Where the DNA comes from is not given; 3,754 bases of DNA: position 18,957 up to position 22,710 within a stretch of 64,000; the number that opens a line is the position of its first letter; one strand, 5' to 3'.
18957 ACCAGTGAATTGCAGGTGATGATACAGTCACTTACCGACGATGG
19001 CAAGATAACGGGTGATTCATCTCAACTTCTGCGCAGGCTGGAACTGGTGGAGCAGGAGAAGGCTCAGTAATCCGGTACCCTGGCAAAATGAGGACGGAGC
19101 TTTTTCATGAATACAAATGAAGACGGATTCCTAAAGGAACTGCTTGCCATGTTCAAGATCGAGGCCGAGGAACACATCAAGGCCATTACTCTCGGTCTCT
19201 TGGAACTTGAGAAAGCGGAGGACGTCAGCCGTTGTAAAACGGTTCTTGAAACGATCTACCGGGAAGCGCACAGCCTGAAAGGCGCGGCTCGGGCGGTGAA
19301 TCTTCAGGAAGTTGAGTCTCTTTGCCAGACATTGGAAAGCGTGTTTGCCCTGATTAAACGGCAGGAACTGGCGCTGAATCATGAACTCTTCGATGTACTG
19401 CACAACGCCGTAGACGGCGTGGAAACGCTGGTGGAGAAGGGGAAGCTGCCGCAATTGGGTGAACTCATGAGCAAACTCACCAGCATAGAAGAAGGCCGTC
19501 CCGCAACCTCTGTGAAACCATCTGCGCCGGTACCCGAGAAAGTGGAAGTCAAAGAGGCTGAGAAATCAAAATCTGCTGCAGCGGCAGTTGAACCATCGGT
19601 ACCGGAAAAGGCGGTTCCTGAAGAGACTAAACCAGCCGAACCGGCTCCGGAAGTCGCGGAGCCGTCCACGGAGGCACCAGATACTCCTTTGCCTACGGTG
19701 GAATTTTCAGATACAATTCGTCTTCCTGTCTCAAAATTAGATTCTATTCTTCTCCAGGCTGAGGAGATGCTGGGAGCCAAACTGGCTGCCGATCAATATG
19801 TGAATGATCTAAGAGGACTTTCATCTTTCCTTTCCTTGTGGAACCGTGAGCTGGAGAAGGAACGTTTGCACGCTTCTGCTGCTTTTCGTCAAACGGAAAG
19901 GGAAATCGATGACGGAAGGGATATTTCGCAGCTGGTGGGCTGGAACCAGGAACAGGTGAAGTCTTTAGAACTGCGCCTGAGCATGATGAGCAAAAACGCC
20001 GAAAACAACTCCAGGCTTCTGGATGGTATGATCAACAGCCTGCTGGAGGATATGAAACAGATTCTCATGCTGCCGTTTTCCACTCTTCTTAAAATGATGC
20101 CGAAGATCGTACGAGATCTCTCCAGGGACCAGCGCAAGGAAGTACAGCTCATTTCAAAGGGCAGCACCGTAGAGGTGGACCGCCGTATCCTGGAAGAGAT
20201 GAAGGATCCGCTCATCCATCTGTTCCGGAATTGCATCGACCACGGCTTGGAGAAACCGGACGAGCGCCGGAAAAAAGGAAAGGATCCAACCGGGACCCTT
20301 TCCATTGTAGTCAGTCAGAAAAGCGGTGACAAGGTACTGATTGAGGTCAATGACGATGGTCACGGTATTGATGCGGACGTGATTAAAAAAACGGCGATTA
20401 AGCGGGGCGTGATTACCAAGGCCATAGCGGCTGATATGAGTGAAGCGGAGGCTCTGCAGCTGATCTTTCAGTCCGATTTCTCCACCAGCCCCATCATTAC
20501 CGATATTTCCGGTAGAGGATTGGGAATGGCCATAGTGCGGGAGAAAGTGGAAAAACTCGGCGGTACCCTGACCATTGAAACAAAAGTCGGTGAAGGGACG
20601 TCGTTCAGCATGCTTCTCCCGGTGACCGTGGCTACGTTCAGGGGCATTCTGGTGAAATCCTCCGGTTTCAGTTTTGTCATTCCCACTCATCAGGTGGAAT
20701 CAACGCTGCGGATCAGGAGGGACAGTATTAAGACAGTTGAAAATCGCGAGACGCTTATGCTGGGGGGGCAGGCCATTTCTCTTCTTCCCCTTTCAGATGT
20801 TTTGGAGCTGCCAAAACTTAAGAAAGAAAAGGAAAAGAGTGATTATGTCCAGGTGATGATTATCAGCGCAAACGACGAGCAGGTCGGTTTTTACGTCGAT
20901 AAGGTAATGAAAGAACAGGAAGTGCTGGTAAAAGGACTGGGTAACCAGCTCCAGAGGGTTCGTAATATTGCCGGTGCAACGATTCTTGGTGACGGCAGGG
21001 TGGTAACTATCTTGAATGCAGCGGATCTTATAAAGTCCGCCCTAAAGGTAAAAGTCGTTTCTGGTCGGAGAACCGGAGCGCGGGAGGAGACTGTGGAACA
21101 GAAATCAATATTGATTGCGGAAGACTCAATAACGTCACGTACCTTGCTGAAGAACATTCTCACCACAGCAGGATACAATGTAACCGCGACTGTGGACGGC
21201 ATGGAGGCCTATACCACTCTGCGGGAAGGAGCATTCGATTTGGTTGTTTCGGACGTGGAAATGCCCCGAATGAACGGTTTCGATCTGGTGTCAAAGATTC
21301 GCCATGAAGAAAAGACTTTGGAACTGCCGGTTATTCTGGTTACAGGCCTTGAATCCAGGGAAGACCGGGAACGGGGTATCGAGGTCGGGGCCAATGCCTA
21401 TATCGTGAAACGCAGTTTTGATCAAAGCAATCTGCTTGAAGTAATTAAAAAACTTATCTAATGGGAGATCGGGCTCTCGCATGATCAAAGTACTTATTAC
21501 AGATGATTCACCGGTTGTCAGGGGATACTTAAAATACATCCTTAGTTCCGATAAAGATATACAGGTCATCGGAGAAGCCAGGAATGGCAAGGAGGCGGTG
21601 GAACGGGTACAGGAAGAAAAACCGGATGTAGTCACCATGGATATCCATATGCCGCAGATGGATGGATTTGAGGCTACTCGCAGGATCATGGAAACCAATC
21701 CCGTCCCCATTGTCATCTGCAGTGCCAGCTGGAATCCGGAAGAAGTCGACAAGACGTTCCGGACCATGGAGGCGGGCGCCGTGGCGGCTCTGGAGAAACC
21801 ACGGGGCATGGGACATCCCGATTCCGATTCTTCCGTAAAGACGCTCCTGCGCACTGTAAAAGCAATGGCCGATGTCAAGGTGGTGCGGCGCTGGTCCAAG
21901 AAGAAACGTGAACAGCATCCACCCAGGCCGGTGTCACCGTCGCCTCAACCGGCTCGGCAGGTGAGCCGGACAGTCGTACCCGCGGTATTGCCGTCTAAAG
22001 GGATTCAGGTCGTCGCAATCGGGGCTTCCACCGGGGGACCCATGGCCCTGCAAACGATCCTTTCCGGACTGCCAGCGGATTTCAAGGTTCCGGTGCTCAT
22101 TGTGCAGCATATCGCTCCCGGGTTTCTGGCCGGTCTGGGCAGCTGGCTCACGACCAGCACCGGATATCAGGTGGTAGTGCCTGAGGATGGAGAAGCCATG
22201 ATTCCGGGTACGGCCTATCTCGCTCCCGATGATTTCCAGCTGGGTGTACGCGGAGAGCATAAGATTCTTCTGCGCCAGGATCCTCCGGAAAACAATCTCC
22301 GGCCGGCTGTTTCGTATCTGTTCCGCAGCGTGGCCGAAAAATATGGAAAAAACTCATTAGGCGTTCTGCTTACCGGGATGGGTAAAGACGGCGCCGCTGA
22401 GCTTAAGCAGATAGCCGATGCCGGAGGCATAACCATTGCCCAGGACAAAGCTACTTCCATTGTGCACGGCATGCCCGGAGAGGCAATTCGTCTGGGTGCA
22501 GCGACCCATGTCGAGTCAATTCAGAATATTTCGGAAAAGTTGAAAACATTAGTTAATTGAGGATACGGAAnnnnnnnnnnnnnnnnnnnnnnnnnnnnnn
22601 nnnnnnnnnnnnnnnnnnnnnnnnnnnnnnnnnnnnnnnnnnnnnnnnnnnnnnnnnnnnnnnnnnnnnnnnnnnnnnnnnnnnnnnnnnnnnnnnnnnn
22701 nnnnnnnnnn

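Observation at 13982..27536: Chemosensory module wired into a multi-step phosphorelay, adjacent to type IV pilus genes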

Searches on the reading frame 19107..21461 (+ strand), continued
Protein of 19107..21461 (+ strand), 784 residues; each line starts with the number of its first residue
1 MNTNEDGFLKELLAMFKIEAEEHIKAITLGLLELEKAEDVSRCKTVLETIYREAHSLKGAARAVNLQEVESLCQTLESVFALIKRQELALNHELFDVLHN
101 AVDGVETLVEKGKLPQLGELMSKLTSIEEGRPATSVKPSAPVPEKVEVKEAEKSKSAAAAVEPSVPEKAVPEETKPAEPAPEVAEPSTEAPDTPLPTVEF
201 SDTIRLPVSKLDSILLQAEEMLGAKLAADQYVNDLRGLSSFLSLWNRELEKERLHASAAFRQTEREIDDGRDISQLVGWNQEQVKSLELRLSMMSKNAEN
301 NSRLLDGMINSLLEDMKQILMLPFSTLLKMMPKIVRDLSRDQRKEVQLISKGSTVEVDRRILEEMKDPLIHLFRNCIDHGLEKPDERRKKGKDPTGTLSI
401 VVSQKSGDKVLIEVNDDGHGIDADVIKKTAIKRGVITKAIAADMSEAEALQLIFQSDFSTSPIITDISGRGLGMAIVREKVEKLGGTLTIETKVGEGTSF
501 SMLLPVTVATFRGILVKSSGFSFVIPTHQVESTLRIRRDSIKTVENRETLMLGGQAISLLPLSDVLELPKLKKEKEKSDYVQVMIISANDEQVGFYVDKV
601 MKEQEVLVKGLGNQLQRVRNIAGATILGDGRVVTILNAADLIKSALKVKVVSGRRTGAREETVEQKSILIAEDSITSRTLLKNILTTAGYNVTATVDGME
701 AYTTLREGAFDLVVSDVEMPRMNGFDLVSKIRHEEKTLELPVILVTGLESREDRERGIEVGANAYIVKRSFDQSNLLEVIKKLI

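Call 80: search_protein_families(library=pfam, proteins=[L071:3557-6553:+, L032:14872-18192:+, L072:13384-17304:+, L086:13514-14773:+, L080:13438-14808:+, L053:4434-5822:+, L016:13254-15023:+, L005:13992-17675:+, L044:13440-16757:+], max_evalue=0.00001)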
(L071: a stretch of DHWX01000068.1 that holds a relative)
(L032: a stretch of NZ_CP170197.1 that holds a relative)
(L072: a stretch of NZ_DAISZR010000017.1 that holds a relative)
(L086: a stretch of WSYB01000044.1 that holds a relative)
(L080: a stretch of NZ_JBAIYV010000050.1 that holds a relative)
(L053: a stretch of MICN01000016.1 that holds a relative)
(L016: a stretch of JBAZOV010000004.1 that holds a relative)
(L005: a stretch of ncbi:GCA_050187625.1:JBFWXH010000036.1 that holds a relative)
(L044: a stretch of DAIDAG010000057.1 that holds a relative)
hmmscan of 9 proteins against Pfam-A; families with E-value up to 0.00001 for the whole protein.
L071:3557-6553:+ (999 aa): 11 families
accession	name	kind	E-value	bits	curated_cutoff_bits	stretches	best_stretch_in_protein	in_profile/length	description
PF13426.13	PAS_9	-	1e-26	93.6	27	1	508-612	2-103/103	PAS domain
PF00072.30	Response_reg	-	1.2e-25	90.3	30.2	1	13-124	1-110/111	Response regulator receiver domain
PF02518.31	HATPase_c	-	5.5e-23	82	26.4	1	885-994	1-107/111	Histidine kinase-, DNA gyrase B-, and HSP90-like ATPase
PF13188.13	PAS_8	-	7.6e-23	80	21.8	1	498-545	2-46/65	PAS domain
PF08448.16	PAS_4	-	1.3e-20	74.1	23.1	0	384-491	2-107/110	PAS fold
PF13185.12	GAF_2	-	1.8e-18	67.5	28.6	1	206-343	1-136/136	GAF domain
PF00989.32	PAS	-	4.4e-17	62.5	22.6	1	498-601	2-103/113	PAS fold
PF00512.31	HisKA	-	4.9e-12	46.1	26.9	1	773-839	2-61/66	His Kinase A (phospho-acceptor) domain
PF12860.13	PAS_7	-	3.4e-11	43.7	27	1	637-744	7-113/115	PAS fold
PF13492.12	GAF_3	-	3.7e-10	40.8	27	1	209-344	2-129/129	GAF domain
PF01590.32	GAF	-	2e-06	28.8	22.4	1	210-342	3-133/133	GAF domain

L032:14872-18192:+ (1107 aa): 8 families
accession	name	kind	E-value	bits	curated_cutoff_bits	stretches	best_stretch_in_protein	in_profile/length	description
PF00563.25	EAL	-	9.1e-72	241.7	31.3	1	854-1088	2-235/236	EAL domain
PF13185.12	GAF_2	-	2.4e-40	138.3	28.6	2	520-665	3-136/136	GAF domain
PF00990.26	GGDEF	-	1.8e-34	119.3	23.8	1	677-832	1-158/161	Diguanylate cyclase, GGDEF domain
PF00072.30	Response_reg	-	1.8e-26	92.9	30.2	1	13-124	1-110/111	Response regulator receiver domain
PF01590.32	GAF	-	6.3e-19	69.3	22.4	2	521-664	2-133/133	GAF domain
PF13492.12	GAF_3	-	1.6e-18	67.8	27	2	522-666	3-129/129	GAF domain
PF13426.13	PAS_9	-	2.9e-08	34.3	27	1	386-489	1-102/103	PAS domain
PF08448.16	PAS_4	-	4.3e-06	27.4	23.1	0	383-492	2-109/110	PAS fold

L072:13384-17304:+ (1307 aa): 9 families
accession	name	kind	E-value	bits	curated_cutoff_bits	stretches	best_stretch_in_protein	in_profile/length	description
PF00072.30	Response_reg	-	6.8e-53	178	30.2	2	13-124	1-110/111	Response regulator receiver domain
PF02518.31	HATPase_c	-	2.8e-26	92.6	26.4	1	775-893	1-109/111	Histidine kinase-, DNA gyrase B-, and HSP90-like ATPase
PF00512.31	HisKA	-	1.5e-18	67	26.9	1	663-727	1-65/66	His Kinase A (phospho-acceptor) domain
PF08447.18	PAS_3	-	2.7e-18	66.5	25.6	1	535-619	5-89/89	PAS fold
PF13426.13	PAS_9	-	2e-14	54.1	27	1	526-624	10-103/103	PAS domain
PF13185.12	GAF_2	-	6.8e-12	46.2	28.6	1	207-345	2-136/136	GAF domain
PF01627.28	Hpt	-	9.5e-12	45.4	24.6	1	1218-1298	1-81/84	Hpt domain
PF08448.16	PAS_4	-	1.3e-08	35.5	23.1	0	555-626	41-109/110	PAS fold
PF00989.32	PAS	-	8.3e-08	32.7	22.6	0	380-417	2-39/113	PAS fold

L086:13514-14773:+ (420 aa): 3 families
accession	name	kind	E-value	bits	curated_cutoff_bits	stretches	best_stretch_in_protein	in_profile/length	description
PF00072.30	Response_reg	-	2.7e-28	98.8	30.2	1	17-129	1-111/111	Response regulator receiver domain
PF02518.31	HATPase_c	-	9.6e-20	71.5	26.4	1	313-420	2-107/111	Histidine kinase-, DNA gyrase B-, and HSP90-like ATPase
PF00512.31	HisKA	-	9.8e-14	51.6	26.9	1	205-269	3-64/66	His Kinase A (phospho-acceptor) domain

L080:13438-14808:+ (457 aa): 4 families
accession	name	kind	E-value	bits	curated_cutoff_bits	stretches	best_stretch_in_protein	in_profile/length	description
PF00990.26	GGDEF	-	3.3e-37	128.2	23.8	1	298-450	2-157/161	Diguanylate cyclase, GGDEF domain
PF00072.30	Response_reg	-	6.8e-29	100.7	30.2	1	7-119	1-111/111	Response regulator receiver domain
PF00989.32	PAS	-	5.9e-08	33.1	22.6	1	194-237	3-46/113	PAS fold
PF13188.13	PAS_8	-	1.3e-06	28.6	21.8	1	194-234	3-40/65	PAS domain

L053:4434-5822:+ (463 aa): 3 families
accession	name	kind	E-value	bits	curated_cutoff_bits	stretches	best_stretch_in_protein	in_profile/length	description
PF00072.30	Response_reg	-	4.6e-28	98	30.2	1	6-117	1-110/111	Response regulator receiver domain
PF02518.31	HATPase_c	-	2e-27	96.3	26.4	1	342-452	2-110/111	Histidine kinase-, DNA gyrase B-, and HSP90-like ATPase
PF00512.31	HisKA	-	3.7e-13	49.7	26.9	1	235-296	3-63/66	His Kinase A (phospho-acceptor) domain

L016:13254-15023:+ (590 aa): 8 families
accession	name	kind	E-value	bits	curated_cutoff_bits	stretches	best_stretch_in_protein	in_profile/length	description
PF02518.31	HATPase_c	-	8.6e-33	113.5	26.4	1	471-582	2-110/111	Histidine kinase-, DNA gyrase B-, and HSP90-like ATPase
PF00072.30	Response_reg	-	1.5e-26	93.1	30.2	1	13-123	2-110/111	Response regulator receiver domain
PF00989.32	PAS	-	2.4e-21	76.3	22.6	1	222-334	1-113/113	PAS fold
PF00512.31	HisKA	-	6e-20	71.5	26.9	1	357-424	2-66/66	His Kinase A (phospho-acceptor) domain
PF13426.13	PAS_9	-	1e-19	71.1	27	1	232-336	1-103/103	PAS domain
PF08448.16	PAS_4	-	7.9e-17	61.9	23.1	1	228-338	1-109/110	PAS fold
PF08447.18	PAS_3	-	5.3e-10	39.9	25.6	1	244-331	1-89/89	PAS fold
PF13188.13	PAS_8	-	1.3e-09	38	21.8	1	222-268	1-47/65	PAS domain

L005:13992-17675:+ (1228 aa): 7 families
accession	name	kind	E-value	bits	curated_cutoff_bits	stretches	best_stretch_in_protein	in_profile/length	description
PF00072.30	Response_reg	-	7.7e-113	371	30.2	4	976-1088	2-110/111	Response regulator receiver domain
PF02518.31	HATPase_c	-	2.2e-29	102.6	26.4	1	494-609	1-110/111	Histidine kinase-, DNA gyrase B-, and HSP90-like ATPase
PF00512.31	HisKA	-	4.9e-22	78.2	26.9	1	382-447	1-66/66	His Kinase A (phospho-acceptor) domain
PF23198.2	PDE8A_N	-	2.2e-13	50.8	29.6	0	73-179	21-131/147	PDE8A-like, N-terminal domain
PF01627.28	Hpt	-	3.2e-11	43.7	24.6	1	1135-1215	1-81/84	Hpt domain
PF24896.1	Receiver_CRE1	-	2.4e-10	41.2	27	0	624-751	3-136/136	AHK4/CRE1/WOL first receiver domain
PF00989.32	PAS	-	6.3e-08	33.1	22.6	0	271-314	4-47/113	PAS fold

L044:13440-16757:+ (1106 aa): 6 families
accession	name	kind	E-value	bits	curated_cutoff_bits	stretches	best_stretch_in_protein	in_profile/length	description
PF00563.25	EAL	-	4.2e-73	246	31.3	1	854-1088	2-235/236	EAL domain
PF13185.12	GAF_2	-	1.3e-37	129.4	28.6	2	520-666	2-136/136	GAF domain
PF00990.26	GGDEF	-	4.1e-32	111.6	23.8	1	678-830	1-156/161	Diguanylate cyclase, GGDEF domain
PF00072.30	Response_reg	-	9e-30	103.5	30.2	1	13-124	1-110/111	Response regulator receiver domain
PF01590.32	GAF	-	1.4e-20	74.6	22.4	2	523-665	3-133/133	GAF domain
PF13492.12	GAF_3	-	2.6e-16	60.7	27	1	577-667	49-129/129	GAF domain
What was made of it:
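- Example architectures are in call 80.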

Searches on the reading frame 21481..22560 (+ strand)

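Call 3: search_protein_families(library=pfam, proteins=[window:21481-22560:+], max_evalue=0.01)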
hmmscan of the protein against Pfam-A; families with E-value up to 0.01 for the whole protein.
window:21481-22560:+ (359 aa): 2 families
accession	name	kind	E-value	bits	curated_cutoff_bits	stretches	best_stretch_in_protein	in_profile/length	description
PF01339.22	CheB_methylest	-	2.1e-58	197.3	24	1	178-354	1-174/174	CheB methylesterase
PF00072.30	Response_reg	-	4.3e-24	85.3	30.2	1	4-108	1-101/111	Response regulator receiver domain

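Call 6: search_protein_families(library=ncbifam, proteins=[window:21481-22560:+], max_evalue=0.001)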
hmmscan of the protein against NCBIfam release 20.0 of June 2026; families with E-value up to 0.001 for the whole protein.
window:21481-22560:+ (359 aa): 84 families (the best 25 are shown)
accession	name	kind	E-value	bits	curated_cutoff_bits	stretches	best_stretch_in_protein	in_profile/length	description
NF001965.0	PRK00742.1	subfamily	9.6e-104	347.4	293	1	2-357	4-352/357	chemotaxis-specific protein-glutamate methyltransferase CheB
NF009206.0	PRK12555.1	subfamily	1.6e-101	339.7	342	1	2-357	1-335/340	chemotaxis-specific protein-glutamate methyltransferase CheB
NF041367.1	CheY_Halo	equivalog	9.8e-23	80.7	200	1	4-107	1-100/114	chemotaxis protein CheY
NF007018.1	PRK09483.1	equivalog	4.3e-18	65.8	280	1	1-106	1-104/217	UvrY/SirA/GacA family response regulator transcription factor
NF008677.0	PRK11697.1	equivalog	7e-17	61.6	246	1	1-81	1-80/238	two-component system response regulator BtsR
NF007935.0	PRK10651.1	equivalog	3.6e-16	59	250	1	3-95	8-101/216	two-component system response regulator NarL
NF052445.1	RespRegMctR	equivalog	7.1e-16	58.2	300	1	2-76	2-76/205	two-component system response regulator MctR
TIGR02875.1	spore_0_A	equivalog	1.1e-15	57.6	200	1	2-111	3-112/262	sporulation transcription factor Spo0A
NF045944.1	ResRegRpaBCyano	equivalog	4.3e-14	52.4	330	1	5-131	1-120/229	response regulator transcription factor RpaB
NF041733.1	resp_reg_CseB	equivalog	8e-14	51.6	350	1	3-131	2-123/228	two-component system response regulator CseB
NF007135.0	PRK09581.1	equivalog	1.6e-13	50.3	474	1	3-137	4-133/457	PleD family two-component system response regulator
NF008469.0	PRK11361.1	equivalog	6.1e-13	48.3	714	1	3-107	6-106/461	acetoacetate metabolism transcriptional regulator AtoC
NF040534.1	resp_reg_YycF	equivalog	1.3e-12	47.5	340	1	3-108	2-102/231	response regulator YycF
NF008296.0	PRK11083.1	equivalog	1.5e-12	47.5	273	1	3-136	5-131/228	two-component system response regulator CreB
NF041945.1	LuxN_Vibrio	equivalog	1.9e-12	46.1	1550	1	4-98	723-816/839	quorum-sensing autoinducer 1 sensor kinase/phosphatase LuxN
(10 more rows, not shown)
